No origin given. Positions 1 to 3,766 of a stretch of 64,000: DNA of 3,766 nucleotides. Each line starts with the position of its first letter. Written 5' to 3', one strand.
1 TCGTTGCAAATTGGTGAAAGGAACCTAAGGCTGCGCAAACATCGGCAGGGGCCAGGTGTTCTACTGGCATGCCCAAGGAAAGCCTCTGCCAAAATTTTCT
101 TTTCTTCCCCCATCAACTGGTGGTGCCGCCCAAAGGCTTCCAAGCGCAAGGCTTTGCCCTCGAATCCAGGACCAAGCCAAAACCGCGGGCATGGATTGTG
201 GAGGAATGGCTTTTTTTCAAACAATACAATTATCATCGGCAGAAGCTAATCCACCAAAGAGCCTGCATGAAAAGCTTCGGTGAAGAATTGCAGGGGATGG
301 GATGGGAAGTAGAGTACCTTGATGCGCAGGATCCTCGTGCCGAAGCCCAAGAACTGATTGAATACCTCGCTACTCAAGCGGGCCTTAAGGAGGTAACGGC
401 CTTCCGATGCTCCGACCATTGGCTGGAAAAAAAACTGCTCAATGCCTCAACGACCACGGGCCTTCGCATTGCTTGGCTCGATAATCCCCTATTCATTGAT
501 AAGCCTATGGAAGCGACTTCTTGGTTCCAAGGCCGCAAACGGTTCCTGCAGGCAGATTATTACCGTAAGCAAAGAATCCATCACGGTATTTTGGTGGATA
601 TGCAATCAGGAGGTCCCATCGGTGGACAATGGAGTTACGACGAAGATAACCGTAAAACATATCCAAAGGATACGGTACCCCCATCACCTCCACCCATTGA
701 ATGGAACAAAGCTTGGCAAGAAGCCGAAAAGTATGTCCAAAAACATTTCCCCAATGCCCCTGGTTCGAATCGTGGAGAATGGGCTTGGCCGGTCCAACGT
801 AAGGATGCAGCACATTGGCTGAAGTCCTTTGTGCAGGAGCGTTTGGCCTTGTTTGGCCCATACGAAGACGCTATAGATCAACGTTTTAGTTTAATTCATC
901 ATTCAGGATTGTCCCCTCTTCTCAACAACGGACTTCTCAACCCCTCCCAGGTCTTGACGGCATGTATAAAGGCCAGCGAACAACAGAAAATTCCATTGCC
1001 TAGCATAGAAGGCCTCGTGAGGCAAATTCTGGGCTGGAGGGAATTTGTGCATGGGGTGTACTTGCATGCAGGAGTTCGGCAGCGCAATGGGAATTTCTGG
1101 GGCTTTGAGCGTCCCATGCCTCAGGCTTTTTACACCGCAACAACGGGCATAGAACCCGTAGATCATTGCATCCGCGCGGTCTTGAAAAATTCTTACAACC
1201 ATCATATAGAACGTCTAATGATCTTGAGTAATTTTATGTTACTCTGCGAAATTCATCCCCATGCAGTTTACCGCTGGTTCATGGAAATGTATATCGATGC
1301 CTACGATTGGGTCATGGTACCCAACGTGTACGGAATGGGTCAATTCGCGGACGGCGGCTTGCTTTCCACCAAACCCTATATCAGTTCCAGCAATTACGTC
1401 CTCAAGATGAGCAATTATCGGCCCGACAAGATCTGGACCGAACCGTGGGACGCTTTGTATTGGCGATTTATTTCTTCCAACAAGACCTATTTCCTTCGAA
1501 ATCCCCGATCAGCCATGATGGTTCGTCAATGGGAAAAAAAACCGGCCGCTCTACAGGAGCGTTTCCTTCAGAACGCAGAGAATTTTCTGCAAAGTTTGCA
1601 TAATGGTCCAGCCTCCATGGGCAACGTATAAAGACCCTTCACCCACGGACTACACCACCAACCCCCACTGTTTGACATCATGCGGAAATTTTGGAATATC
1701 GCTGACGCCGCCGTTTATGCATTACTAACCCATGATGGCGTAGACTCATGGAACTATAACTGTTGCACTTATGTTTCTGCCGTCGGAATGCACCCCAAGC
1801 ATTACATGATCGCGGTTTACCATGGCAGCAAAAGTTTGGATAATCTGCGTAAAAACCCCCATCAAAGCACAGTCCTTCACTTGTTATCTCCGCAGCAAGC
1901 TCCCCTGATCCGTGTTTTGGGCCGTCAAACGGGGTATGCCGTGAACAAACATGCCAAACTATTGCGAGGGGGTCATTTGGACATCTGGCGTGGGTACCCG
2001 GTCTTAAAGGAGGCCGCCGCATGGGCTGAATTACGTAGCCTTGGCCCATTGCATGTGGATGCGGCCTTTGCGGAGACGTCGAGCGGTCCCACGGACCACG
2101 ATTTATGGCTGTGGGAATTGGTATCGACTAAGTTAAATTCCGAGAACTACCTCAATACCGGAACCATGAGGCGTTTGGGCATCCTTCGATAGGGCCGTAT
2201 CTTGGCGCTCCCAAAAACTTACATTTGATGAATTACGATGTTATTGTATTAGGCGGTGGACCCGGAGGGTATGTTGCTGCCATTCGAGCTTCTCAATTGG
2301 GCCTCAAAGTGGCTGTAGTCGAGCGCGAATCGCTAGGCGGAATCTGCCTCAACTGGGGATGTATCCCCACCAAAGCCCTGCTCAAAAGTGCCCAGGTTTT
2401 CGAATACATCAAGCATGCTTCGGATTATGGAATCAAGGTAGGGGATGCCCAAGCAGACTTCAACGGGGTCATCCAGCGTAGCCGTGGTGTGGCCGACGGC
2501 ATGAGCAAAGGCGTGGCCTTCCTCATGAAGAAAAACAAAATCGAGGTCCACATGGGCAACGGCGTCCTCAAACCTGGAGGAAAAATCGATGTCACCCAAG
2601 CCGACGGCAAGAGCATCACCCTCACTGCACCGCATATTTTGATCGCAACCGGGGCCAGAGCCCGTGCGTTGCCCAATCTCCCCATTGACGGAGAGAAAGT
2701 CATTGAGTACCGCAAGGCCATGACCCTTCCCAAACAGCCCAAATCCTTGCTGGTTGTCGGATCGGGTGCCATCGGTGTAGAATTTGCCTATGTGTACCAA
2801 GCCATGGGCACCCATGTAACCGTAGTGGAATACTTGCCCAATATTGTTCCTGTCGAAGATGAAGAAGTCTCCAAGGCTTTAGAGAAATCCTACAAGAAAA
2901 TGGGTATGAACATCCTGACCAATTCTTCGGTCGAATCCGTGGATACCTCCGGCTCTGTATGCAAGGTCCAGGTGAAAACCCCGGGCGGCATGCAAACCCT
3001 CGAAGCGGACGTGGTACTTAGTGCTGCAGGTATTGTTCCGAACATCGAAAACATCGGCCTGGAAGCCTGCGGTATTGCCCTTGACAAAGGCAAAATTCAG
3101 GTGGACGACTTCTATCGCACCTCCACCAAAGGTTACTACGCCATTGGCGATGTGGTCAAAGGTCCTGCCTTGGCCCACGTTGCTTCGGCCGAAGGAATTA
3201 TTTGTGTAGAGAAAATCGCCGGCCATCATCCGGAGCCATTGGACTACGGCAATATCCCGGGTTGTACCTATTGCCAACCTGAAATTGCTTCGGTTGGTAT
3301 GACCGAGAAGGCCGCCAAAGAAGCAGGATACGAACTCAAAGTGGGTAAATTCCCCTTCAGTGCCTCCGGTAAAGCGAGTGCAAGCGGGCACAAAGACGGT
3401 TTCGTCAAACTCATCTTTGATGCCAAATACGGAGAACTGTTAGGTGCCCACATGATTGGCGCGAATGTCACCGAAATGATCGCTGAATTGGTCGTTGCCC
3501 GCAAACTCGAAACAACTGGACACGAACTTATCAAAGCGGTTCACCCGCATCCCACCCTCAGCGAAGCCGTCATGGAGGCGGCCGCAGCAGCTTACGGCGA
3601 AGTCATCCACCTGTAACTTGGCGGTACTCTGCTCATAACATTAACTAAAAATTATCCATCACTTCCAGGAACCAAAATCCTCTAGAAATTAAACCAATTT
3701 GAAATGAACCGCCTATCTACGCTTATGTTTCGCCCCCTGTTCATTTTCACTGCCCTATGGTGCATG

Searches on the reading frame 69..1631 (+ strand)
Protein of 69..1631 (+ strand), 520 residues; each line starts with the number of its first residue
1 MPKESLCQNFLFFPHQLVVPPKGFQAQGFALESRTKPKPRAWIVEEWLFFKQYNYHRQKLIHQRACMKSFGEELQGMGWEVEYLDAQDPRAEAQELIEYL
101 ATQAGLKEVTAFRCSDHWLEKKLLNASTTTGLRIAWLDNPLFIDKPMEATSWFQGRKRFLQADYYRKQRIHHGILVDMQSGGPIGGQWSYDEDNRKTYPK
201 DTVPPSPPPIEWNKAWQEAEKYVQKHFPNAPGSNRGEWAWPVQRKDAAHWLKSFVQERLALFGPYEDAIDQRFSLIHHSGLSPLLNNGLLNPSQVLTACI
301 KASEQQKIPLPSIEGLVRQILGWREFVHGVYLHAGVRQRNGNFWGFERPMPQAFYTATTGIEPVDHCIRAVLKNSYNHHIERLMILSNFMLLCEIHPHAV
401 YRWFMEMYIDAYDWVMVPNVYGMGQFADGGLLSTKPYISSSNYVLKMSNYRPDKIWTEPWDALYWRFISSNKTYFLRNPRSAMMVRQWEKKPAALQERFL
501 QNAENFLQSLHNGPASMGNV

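Call 16: search_protein_families(library=pfam, proteins=[window:69-1631:+], max_evalue=0.001)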
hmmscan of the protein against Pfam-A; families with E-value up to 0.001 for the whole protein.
window:69-1631:+ (520 aa): 2 families
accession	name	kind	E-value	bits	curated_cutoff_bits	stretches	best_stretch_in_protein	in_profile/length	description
PF04244.19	DPRP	-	9.3e-50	169.9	22.1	1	30-235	14-220/224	Deoxyribodipyrimidine photo-lyase-related protein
PF03441.19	FAD_binding_7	-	1.6e-05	24.8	27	1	321-454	5-143/203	FAD binding domain of DNA photolyase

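Call 75: find_encoding_contigs(protein=window:69-1631:+, flank=10000, max_places=2)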
Protein window:69-1631:+ (520 aa): no gene with exactly this product is on record in the collection.

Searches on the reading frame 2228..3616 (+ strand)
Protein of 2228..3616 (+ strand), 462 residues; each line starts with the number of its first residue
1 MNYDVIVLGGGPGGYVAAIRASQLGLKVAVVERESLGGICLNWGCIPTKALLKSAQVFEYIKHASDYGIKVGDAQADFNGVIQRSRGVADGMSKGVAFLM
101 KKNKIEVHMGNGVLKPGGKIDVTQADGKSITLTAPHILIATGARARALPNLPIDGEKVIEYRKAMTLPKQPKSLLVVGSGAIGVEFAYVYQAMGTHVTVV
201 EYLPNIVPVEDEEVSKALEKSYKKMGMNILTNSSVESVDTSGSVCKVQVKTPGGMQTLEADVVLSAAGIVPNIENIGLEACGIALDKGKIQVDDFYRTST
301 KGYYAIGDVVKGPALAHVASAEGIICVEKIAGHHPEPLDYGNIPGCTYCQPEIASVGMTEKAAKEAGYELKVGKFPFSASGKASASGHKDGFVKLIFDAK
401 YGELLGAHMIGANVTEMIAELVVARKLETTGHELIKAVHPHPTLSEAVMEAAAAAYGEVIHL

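Call 78: find_encoding_contigs(protein=window:2228-3616:+, flank=10000, max_places=2)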
Protein window:2228-3616:+ (462 aa): 7 contigs read that carry it; 2 places shown.
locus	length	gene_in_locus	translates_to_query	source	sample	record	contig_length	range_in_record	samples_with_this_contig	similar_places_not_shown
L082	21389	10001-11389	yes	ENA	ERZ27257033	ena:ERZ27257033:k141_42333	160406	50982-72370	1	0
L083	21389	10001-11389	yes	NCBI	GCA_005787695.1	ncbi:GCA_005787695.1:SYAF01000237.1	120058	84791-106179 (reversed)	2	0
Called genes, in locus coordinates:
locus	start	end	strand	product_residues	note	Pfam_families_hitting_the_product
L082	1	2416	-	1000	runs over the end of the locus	PF13620:CarboxypepD_reg, PF13715:CarbopepD_reg_2, PF18939:DUF5686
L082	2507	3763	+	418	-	PF00675:Peptidase_M16, PF05193:Peptidase_M16_C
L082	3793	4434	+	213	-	PF01135:PCMT, PF01596:Methyltransf_3, PF13578:Methyltransf_24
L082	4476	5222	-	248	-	-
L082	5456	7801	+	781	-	PF08757:CotH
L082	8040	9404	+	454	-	PF04244:DPRP, PF03441:FAD_binding_7 (weak)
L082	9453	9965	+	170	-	PF01613:Flavin_Reduct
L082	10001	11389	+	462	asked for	PF00890:FAD_binding_2, PF01134:GIDA (weak), PF01266:DAO (faint), PF07992:Pyr_redox_2, PF12831:FAD_oxidored, PF13738:Pyr_redox_3, PF00070:Pyr_redox, PF02852:Pyr_redox_dim, +2 more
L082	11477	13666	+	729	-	PF10459:Peptidase_S46, PF00089:Trypsin (faint), PF13365:Trypsin_2 (faint)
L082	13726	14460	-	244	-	PF03548:LolA, PF16584:LolA_2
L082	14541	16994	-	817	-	PF13491:FtsK_4TM, PF17854:FtsK_alpha, PF01580:FtsK_SpoIIIE, PF09397:FtsK_gamma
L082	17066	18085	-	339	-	PF04389:Peptidase_M28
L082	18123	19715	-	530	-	PF00133:tRNA-synt_1 (faint), PF01406:tRNA-synt_1e, PF09334:tRNA-synt_1g (weak), PF23493:CysS_C (weak)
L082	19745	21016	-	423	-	PF28535:DUF8431, PF03372:Exo_endo_phos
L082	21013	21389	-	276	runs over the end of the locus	PF01694:Rhomboid, PF20216:DUF6576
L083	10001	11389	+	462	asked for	PF00890:FAD_binding_2, PF01134:GIDA (weak), PF01266:DAO (faint), PF07992:Pyr_redox_2, PF12831:FAD_oxidored, PF13738:Pyr_redox_3, PF00070:Pyr_redox, PF02852:Pyr_redox_dim, +2 more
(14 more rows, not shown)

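Call 80: search_protein_families(library=pfam, max_evalue=0.01, proteins=[L082:5456-7801:+])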
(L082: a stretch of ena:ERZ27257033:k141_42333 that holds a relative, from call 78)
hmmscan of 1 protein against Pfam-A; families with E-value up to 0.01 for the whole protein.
L082:5456-7801:+ (781 aa): 2 families
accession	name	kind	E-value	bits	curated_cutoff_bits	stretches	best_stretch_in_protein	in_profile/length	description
PF08757.17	CotH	-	2.7e-49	168.9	23.8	1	75-373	1-299/322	CotH kinase protein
PF00932.25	LTD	-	8.2e-05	23.4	34.3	1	524-621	6-96/109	Lamin Tail Domain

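Call 81: search_protein_families(library=ncbifam, max_evalue=0.01, proteins=[L082:5456-7801:+])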
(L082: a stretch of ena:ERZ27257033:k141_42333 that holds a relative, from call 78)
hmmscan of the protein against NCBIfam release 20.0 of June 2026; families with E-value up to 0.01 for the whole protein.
L082:5456-7801:+ (781 aa): 2 families
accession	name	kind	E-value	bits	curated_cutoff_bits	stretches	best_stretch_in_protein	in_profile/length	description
NF041940.1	choice_anch_X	domain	2.6e-07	30.2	25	1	464-488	1-25/37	choice-of-anchor X domain-containing protein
TIGR00868.1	hCaCC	subfamily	1.6e-05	23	900.85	1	452-511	631-690/863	calcium-activated chloride channel protein 1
